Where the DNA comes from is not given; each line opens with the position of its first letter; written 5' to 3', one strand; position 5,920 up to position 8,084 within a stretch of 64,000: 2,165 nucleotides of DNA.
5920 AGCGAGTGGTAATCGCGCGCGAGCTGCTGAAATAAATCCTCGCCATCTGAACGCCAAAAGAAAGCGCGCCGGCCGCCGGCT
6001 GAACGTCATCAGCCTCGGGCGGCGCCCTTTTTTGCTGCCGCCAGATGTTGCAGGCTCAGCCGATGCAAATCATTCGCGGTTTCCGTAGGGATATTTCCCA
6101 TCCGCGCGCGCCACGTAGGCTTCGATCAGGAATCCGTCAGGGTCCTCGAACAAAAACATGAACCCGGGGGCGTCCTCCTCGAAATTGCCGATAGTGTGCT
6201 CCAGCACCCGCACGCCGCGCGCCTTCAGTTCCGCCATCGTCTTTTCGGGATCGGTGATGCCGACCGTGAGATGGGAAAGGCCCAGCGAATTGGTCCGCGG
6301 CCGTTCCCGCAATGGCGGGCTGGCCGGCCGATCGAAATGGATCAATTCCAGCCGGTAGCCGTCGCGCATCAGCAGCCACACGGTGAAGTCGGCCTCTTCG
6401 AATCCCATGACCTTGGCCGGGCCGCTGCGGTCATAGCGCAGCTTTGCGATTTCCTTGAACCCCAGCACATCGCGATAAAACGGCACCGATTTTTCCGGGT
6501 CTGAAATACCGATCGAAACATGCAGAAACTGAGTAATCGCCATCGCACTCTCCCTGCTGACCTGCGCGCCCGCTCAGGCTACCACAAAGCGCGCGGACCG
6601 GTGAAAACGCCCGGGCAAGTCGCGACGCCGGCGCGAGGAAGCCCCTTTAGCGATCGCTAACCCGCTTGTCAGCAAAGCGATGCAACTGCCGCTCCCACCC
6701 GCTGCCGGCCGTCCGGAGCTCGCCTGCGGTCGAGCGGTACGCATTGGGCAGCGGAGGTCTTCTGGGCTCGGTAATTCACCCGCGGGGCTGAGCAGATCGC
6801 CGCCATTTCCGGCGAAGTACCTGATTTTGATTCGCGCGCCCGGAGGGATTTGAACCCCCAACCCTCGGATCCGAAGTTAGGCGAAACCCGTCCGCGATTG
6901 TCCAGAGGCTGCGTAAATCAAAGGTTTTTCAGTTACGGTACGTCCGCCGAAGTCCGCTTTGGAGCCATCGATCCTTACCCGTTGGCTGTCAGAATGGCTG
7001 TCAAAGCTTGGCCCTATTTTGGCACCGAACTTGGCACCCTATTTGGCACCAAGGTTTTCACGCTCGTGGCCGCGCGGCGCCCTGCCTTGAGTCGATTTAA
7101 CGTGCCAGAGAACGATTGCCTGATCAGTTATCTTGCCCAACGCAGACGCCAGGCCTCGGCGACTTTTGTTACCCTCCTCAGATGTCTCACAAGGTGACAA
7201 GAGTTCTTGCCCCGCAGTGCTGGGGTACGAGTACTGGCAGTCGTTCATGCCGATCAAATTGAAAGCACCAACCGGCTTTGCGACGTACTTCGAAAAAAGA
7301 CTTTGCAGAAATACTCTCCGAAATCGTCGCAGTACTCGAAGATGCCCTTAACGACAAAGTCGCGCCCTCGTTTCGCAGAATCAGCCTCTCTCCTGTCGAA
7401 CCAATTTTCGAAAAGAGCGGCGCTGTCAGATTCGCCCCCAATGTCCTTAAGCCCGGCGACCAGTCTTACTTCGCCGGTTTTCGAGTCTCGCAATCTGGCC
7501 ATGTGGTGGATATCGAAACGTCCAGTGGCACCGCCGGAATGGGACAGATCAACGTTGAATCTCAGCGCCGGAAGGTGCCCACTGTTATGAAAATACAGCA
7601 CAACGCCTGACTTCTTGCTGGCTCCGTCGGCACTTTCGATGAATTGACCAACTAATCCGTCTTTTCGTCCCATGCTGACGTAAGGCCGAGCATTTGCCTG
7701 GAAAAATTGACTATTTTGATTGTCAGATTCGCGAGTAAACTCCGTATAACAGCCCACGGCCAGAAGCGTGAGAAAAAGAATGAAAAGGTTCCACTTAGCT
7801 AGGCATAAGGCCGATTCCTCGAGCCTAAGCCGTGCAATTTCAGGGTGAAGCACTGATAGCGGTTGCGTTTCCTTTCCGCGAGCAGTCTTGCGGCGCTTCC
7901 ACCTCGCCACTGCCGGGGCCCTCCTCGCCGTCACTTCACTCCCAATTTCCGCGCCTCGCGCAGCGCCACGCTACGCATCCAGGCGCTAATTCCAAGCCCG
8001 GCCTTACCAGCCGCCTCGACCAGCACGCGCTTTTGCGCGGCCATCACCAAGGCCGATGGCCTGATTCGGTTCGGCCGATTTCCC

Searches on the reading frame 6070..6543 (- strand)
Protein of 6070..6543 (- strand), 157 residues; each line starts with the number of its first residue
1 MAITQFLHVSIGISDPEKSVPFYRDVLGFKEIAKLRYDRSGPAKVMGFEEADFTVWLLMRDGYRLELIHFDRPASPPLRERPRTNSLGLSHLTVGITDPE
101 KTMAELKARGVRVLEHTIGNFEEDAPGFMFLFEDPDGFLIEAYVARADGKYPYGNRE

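Call 6: search_protein_families(library=pfam, max_evalue=0.1, proteins=[window:6070-6543:-])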
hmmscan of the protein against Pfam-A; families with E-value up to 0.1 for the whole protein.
window:6070-6543:- (157 aa): 5 families
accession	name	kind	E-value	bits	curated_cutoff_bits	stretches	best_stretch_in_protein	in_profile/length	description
PF00903.31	Glyoxalase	-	1.7e-15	57.9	20.6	1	6-141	2-120/121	Glyoxalase/Bleomycin resistance protein/Dioxygenase superfamily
PF13669.12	Glyoxalase_4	-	1.4e-09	38.6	27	1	8-119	2-99/109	Glyoxalase/Bleomycin resistance protein/Dioxygenase superfamily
PF22677.2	Ble-like_N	-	1.4e-05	25.2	24.5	1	5-30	1-26/41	Bleomycin resistance protein-like N-terminal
PF13468.12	Glyoxalase_3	-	0.00034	21.1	25.1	1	8-112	3-101/176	Glyoxalase-like domain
PF18029.7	Glyoxalase_6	-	0.00062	20.8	23.6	1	10-138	3-101/106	Glyoxalase-like domain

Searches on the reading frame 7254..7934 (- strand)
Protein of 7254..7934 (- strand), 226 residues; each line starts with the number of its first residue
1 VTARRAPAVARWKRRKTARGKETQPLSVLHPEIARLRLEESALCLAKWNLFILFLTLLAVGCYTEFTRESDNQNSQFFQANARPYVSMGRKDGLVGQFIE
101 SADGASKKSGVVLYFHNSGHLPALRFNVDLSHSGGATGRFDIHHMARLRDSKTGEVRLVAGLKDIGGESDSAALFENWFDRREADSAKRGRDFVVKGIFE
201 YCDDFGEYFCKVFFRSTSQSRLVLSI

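Call 6: search_protein_families(library=pfam, max_evalue=0.1, proteins=[window:7254-7934:-])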
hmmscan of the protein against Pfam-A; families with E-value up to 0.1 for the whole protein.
window:7254-7934:- (226 aa): 0 families

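Call 8: search_protein_families(library=phrogs, max_evalue=0.01, proteins=[window:7254-7934:-])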
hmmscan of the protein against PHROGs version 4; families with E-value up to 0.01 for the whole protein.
window:7254-7934:- (226 aa): 0 families

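Call 45: search_protein_families(library=ncbifam, max_evalue=0.01, proteins=[window:7254-7934:-])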
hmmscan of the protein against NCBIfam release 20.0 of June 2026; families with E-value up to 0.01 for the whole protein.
window:7254-7934:- (226 aa): 0 families

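Call 118: search_solved_structures(query=window:7254-7934:-, max_evalue=1)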
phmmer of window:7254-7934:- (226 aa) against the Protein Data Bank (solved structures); distinct sequences matched with E-value up to 1: 0.
